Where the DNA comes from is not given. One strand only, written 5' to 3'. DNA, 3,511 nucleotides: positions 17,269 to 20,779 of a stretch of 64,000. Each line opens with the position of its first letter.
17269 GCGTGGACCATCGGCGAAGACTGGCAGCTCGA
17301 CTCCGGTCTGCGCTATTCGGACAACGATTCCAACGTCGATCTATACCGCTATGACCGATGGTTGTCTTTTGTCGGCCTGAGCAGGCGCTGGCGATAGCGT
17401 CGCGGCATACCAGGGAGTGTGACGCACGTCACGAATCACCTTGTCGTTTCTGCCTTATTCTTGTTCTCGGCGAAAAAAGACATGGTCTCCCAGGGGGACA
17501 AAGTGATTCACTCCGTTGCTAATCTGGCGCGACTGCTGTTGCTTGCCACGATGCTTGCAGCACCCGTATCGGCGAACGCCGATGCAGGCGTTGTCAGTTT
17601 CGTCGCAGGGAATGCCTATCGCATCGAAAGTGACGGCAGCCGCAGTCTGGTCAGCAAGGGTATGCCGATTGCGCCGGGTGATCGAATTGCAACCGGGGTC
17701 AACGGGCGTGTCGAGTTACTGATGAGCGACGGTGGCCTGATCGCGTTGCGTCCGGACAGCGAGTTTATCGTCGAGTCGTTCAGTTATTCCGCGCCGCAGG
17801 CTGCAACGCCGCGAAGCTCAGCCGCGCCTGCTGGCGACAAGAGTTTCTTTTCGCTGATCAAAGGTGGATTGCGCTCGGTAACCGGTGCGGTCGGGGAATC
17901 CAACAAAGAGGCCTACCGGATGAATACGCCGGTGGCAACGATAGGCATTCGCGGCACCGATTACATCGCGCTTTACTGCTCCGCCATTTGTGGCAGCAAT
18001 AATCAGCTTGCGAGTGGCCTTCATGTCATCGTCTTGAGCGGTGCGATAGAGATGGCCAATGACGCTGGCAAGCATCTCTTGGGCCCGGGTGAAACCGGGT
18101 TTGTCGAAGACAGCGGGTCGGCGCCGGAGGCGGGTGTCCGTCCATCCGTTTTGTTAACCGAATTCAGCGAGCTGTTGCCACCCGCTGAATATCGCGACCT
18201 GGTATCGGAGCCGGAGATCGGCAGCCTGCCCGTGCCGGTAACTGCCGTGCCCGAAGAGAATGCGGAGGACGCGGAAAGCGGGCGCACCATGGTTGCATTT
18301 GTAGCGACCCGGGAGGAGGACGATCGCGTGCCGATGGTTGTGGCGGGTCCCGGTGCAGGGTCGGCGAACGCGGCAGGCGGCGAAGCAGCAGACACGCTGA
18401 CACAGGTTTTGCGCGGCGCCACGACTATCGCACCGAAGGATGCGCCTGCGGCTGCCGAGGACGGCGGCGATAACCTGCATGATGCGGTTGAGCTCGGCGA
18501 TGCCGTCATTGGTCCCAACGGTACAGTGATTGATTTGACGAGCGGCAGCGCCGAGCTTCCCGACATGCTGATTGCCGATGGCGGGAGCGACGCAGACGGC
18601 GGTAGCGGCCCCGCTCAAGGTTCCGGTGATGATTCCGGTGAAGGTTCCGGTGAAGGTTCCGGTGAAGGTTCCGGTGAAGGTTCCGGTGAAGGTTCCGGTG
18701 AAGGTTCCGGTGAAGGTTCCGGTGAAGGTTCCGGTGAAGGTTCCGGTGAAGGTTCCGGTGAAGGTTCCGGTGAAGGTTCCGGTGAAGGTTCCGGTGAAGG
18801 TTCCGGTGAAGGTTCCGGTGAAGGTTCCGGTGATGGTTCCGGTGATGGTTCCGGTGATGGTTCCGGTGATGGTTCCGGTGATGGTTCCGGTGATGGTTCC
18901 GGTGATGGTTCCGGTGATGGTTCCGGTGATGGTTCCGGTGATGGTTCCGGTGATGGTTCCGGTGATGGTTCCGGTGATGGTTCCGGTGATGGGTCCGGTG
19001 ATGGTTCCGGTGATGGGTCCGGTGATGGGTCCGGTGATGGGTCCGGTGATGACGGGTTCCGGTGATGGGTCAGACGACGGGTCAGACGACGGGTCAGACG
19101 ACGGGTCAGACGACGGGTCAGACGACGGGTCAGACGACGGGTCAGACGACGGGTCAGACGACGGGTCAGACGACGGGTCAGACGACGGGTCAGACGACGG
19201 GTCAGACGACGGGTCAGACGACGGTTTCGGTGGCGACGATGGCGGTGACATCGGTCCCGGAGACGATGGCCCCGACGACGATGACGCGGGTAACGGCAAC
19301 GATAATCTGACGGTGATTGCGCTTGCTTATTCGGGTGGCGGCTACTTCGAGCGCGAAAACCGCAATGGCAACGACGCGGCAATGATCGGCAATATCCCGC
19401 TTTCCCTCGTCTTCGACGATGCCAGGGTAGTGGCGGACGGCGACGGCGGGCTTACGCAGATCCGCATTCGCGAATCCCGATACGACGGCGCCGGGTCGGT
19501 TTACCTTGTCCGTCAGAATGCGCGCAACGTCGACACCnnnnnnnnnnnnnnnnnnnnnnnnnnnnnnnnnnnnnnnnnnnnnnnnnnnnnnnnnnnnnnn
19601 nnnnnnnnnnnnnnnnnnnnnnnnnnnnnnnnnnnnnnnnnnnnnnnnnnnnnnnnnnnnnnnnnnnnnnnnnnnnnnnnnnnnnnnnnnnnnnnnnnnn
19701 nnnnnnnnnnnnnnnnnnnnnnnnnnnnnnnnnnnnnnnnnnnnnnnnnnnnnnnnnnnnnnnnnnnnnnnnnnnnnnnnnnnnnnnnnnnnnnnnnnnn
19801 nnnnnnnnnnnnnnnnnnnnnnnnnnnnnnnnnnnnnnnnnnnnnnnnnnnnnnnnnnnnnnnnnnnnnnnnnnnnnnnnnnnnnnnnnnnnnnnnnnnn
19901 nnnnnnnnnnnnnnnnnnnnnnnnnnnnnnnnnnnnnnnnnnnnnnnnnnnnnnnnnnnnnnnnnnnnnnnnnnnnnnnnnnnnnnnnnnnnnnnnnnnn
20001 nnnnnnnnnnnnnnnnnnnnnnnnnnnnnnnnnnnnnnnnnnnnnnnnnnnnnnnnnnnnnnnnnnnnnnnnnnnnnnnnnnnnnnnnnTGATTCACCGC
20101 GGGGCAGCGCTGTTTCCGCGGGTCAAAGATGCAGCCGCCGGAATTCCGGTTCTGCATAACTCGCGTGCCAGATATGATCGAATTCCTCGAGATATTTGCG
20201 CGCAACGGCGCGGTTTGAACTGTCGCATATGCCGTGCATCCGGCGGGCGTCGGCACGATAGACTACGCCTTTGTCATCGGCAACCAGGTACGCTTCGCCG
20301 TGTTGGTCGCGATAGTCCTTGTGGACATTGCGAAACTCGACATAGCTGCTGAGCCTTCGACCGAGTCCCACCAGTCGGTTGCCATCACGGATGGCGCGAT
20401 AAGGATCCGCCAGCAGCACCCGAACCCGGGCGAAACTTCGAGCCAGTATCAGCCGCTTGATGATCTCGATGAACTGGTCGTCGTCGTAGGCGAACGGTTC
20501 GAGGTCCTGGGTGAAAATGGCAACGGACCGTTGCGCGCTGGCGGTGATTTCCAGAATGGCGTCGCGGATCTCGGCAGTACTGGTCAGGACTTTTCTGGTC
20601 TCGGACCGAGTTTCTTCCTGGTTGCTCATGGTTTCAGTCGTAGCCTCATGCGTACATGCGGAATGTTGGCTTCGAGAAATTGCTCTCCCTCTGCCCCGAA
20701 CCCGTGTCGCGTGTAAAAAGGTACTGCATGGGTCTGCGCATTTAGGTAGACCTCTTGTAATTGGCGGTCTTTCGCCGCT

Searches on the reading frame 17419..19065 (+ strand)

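Call 29: search_protein_families(library=pfam, proteins=[window:17419-19065:+], max_evalue=0.001)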
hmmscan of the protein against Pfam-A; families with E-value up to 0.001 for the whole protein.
window:17419-19065:+ (548 aa): 1 family
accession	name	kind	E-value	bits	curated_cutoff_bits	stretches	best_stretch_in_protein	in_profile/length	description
PF04773.18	FecR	-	2e-08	35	24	1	88-210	1-96/97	FecR protein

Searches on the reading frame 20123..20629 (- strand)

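Call 29: search_protein_families(library=pfam, proteins=[window:20123-20629:-], max_evalue=0.001)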
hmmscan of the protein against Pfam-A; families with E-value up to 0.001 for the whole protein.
window:20123-20629:- (168 aa): 1 family
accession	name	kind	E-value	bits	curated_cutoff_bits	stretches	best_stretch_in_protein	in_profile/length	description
PF25559.1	DUF7931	-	1.7e-40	138.5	27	1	19-166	3-149/149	Domain of unknown function (DUF7931)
